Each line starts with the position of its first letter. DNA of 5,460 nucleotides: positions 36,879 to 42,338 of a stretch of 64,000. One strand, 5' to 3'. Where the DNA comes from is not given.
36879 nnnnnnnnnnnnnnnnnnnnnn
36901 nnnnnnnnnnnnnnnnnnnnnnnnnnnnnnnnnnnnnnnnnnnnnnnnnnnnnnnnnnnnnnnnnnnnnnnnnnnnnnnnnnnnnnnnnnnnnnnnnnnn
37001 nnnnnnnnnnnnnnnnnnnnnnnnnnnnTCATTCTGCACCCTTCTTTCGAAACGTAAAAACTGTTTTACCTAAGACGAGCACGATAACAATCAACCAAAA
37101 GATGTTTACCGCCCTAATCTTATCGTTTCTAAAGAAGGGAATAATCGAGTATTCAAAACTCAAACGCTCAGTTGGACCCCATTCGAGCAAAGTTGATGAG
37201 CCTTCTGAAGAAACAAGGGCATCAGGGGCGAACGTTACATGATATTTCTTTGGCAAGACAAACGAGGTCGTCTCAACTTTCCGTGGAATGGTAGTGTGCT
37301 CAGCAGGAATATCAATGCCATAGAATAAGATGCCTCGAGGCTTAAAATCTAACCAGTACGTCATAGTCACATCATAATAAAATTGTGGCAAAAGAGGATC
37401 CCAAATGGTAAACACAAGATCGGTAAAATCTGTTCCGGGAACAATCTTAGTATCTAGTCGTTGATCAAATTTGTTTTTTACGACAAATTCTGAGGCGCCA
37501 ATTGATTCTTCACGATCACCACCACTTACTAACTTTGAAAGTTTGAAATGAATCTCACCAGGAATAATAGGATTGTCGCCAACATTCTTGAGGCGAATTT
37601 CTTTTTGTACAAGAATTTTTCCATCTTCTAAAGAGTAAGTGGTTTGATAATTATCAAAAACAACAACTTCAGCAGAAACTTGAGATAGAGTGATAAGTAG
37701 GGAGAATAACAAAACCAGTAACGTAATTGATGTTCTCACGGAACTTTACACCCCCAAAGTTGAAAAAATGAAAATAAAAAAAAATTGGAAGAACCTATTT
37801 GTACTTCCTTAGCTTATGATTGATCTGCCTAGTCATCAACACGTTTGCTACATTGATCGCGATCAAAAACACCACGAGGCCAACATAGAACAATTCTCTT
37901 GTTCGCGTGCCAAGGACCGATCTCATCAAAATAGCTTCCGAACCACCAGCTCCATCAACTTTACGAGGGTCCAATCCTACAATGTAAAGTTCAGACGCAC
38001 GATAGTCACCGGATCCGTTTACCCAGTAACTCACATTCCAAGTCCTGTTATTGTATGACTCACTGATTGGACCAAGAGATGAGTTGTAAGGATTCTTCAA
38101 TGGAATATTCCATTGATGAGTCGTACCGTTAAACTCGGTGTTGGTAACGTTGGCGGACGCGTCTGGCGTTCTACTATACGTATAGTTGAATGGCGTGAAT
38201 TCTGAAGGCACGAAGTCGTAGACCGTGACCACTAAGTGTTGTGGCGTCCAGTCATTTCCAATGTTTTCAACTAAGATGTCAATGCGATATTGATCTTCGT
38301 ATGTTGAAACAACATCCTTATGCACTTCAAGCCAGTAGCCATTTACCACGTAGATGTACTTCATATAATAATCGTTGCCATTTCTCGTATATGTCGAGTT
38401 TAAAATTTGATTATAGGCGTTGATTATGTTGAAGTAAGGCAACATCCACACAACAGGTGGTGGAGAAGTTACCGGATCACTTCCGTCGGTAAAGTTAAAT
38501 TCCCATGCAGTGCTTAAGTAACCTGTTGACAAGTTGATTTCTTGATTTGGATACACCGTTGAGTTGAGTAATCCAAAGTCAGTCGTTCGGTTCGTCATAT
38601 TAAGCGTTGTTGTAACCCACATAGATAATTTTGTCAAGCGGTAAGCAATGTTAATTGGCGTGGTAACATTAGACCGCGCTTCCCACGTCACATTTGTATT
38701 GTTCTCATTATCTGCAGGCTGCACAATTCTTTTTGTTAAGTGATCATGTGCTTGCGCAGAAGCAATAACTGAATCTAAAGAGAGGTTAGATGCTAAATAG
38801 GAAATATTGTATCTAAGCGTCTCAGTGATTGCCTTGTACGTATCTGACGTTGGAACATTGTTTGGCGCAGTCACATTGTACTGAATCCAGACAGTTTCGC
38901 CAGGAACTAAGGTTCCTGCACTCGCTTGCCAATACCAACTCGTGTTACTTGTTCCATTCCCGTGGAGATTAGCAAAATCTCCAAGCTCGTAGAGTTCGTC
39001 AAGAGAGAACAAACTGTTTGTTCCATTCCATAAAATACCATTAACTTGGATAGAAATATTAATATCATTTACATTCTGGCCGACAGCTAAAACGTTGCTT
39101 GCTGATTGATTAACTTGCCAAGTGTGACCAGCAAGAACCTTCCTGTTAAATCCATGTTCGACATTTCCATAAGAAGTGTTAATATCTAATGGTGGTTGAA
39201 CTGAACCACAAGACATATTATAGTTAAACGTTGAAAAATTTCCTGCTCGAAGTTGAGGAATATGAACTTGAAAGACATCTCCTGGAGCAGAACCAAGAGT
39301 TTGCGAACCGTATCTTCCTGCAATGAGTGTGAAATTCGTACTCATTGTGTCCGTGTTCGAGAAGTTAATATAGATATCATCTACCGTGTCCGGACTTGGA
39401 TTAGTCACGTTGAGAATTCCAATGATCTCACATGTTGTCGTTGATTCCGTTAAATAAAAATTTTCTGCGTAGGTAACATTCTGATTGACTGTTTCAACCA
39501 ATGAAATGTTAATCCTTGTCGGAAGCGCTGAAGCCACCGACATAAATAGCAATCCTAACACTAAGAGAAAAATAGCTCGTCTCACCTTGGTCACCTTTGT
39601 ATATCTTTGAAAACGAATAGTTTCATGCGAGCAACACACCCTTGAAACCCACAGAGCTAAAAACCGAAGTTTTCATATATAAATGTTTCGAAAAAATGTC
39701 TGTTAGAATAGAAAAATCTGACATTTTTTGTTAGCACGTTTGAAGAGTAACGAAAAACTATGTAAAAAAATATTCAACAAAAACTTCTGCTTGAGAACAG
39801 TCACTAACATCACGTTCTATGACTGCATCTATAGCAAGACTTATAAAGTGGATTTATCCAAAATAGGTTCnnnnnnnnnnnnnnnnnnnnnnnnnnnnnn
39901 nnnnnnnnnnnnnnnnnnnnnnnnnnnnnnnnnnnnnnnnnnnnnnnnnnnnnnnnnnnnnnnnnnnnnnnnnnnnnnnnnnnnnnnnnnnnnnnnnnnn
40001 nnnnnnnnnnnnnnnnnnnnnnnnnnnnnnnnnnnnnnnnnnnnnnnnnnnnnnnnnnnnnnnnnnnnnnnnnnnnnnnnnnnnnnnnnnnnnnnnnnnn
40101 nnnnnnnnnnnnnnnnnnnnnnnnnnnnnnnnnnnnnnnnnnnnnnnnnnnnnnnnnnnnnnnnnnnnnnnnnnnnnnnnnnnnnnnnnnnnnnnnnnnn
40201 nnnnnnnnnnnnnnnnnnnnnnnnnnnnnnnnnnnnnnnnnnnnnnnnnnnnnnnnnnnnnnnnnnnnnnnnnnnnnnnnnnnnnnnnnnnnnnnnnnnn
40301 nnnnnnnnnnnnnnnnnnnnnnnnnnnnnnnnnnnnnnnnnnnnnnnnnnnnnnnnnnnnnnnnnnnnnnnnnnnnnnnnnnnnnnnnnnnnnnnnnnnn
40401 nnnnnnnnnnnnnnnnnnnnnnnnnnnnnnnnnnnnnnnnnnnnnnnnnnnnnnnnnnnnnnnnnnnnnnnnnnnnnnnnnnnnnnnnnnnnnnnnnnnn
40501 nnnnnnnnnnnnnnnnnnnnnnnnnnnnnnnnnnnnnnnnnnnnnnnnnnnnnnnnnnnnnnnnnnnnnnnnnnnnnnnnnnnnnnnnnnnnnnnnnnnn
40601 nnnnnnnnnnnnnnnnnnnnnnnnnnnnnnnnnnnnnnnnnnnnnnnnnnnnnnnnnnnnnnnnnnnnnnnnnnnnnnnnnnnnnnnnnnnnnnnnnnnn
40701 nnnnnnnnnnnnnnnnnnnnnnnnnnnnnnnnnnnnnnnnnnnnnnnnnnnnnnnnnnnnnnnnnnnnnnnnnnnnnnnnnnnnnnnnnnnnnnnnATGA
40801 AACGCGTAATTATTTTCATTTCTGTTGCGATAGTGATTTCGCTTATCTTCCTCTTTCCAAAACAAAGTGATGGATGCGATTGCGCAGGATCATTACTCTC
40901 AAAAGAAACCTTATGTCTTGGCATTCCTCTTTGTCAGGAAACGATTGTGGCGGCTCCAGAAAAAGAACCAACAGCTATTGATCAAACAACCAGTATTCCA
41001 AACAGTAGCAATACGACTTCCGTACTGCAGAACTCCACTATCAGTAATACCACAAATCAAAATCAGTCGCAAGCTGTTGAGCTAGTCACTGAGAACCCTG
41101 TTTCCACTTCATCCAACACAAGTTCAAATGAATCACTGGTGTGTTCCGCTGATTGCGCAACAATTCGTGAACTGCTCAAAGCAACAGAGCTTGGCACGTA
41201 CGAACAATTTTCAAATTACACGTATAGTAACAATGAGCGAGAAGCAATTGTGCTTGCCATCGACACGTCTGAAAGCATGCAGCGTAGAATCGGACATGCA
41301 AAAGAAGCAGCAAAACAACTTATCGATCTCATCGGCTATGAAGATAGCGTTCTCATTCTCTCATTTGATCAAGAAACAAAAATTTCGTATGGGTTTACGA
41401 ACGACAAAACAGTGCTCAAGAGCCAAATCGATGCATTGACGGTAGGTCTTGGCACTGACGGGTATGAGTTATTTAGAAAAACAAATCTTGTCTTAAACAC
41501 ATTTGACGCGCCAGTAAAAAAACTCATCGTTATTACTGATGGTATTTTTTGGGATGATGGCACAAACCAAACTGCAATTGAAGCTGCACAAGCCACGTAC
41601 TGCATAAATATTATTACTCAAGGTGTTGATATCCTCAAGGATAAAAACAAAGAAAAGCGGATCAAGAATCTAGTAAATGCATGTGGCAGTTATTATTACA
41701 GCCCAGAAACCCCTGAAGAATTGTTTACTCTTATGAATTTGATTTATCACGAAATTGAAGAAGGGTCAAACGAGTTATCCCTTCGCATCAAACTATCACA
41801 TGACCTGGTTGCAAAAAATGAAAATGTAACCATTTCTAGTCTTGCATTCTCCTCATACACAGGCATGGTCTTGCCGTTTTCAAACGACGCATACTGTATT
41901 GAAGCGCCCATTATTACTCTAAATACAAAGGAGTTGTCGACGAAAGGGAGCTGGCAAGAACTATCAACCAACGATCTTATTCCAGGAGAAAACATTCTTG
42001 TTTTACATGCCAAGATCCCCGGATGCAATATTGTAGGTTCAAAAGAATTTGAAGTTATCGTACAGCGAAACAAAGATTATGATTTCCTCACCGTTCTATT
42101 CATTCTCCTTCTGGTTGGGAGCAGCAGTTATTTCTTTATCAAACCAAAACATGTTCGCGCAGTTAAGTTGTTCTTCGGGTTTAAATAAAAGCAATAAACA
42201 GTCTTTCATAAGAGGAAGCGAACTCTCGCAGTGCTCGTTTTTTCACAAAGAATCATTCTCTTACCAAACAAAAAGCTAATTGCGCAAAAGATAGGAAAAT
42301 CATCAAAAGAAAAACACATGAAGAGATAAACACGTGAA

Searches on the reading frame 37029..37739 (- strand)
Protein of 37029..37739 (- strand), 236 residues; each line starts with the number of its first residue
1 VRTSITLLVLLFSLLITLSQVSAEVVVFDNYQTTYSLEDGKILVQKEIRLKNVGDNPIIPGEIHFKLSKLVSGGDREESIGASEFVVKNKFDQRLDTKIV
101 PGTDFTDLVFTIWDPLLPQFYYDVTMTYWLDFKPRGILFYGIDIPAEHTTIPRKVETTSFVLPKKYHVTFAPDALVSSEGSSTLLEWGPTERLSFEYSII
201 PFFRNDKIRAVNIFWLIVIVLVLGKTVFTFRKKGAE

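Call 70: search_protein_families(library=pfam, proteins=[window:37029-37739:-], max_evalue=0.0001)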
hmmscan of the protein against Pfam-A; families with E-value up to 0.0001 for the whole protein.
window:37029-37739:- (236 aa): 0 families

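Call 84: search_protein_families(library=pfam, proteins=[window:37029-37739:-], max_evalue=1)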
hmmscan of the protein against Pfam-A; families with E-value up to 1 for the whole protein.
window:37029-37739:- (236 aa): 1 family
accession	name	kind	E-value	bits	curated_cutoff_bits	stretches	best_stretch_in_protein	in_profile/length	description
PF11857.13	DUF3377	-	0.3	11.5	26.5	1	215-235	37-57/72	Domain of unknown function (DUF3377)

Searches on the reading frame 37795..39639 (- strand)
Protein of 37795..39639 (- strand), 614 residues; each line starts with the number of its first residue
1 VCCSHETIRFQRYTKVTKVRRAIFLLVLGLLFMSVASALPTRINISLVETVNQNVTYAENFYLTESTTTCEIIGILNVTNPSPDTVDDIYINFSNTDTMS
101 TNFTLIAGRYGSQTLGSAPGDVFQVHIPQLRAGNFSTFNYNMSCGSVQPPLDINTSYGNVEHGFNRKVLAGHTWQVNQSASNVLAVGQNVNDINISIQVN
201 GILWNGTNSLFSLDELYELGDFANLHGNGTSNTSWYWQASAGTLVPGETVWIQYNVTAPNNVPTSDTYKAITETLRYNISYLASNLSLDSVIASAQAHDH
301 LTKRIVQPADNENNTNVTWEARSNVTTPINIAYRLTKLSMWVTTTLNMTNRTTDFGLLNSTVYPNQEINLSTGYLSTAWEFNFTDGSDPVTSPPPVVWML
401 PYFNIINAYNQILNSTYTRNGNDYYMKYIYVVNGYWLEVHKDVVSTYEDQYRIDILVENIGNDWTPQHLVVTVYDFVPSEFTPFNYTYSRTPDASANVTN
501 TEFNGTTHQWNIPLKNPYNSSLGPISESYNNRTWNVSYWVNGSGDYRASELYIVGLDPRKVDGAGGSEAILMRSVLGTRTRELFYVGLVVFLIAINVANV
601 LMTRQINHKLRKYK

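Call 70: search_protein_families(library=pfam, proteins=[window:37795-39639:-], max_evalue=0.0001)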
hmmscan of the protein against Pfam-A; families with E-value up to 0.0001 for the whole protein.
window:37795-39639:- (614 aa): 0 families

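Call 84: search_protein_families(library=pfam, proteins=[window:37795-39639:-], max_evalue=1)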
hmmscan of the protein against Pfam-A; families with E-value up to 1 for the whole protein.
window:37795-39639:- (614 aa): 0 families

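Call 85: search_solved_structures(query=window:37795-39639:-, max_evalue=1)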
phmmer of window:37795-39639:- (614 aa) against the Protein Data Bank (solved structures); distinct sequences matched with E-value up to 1: 0.

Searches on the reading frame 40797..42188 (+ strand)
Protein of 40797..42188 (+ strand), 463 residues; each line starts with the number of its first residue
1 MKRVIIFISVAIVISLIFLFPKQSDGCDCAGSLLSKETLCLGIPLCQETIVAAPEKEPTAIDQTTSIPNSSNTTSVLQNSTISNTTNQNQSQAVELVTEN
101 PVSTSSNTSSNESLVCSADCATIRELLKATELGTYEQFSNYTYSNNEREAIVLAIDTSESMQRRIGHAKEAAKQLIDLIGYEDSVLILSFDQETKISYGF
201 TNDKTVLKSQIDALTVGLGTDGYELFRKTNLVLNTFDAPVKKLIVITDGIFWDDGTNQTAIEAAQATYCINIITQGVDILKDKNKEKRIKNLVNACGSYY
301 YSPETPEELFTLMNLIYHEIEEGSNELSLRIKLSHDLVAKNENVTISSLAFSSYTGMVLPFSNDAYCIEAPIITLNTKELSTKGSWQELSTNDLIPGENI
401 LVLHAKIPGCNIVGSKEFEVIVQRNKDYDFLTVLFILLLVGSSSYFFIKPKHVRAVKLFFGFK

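Call 70: search_protein_families(library=pfam, proteins=[window:40797-42188:+], max_evalue=0.0001)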
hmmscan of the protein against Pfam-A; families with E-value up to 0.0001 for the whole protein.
window:40797-42188:+ (463 aa): 3 families
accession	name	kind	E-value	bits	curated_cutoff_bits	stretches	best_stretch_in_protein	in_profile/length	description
PF13519.12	VWA_2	-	6.1e-10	40.1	27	1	151-249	1-106/107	von Willebrand factor type A domain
PF00092.34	VWA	-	8.3e-09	36.3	23.8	1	151-307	2-166/174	von Willebrand factor type A domain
PF25106.1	VWA_4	-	2.6e-05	24.3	27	1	150-278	1-135/169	von Willebrand factor A domain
